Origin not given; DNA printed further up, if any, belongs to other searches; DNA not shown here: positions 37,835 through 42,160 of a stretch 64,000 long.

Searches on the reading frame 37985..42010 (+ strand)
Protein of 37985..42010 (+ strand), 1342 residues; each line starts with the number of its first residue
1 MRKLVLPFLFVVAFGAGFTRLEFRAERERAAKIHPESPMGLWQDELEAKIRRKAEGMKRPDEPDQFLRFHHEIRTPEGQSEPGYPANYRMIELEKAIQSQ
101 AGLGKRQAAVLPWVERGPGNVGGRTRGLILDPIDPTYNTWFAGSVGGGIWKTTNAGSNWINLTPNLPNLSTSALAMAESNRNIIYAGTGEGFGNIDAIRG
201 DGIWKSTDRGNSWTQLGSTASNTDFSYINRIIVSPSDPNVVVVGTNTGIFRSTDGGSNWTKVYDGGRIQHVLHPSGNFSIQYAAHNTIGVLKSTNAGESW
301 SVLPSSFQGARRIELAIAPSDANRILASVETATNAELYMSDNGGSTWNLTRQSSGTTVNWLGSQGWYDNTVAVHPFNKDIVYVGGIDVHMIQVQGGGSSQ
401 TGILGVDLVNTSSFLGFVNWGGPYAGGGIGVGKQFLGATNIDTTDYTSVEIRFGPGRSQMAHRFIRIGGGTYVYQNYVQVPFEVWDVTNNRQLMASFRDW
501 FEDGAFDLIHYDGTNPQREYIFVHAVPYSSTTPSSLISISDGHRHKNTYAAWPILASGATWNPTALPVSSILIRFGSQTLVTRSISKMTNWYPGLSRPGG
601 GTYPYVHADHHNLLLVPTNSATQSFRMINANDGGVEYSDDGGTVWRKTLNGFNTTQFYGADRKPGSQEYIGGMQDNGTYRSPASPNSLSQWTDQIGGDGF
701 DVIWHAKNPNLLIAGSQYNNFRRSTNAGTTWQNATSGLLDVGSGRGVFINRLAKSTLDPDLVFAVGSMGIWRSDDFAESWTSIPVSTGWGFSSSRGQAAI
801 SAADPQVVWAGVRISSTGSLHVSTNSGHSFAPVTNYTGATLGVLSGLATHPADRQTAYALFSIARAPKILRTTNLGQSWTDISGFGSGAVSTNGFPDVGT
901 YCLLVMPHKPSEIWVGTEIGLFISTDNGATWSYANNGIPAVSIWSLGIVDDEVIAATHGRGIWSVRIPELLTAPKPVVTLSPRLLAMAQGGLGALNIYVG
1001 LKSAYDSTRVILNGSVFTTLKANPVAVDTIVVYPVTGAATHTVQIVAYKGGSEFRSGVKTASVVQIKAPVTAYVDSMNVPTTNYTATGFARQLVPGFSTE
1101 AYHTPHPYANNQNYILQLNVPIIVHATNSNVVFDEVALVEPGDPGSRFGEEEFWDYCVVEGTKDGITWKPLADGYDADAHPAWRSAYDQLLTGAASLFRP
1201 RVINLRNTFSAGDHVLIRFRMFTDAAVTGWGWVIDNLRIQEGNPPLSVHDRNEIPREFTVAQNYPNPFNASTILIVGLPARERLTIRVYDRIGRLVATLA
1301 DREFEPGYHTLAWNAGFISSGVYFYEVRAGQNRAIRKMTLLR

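Call 7: search_protein_families(library=pfam, proteins=[window:37985-42010:+], max_evalue=0.001)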
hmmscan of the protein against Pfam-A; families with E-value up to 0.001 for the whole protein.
window:37985-42010:+ (1342 aa): 4 families
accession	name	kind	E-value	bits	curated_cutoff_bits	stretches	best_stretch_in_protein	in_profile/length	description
PF15902.12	Sortilin-Vps10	-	6.1e-24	85.1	33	1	249-364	3-125/446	Sortilin, neurotensin receptor 3,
PF15899.11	BNR_6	-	3.8e-06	26.9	27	0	770-783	1-14/14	BNR-Asp box repeat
PF18962.6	Por_Secre_tail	-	2.1e-05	25.2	27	1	1264-1338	2-73/75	Secretion system C-terminal sorting domain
PF02012.26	BNR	-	0.00067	19.7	27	0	922-932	1-11/12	BNR/Asp-box repeat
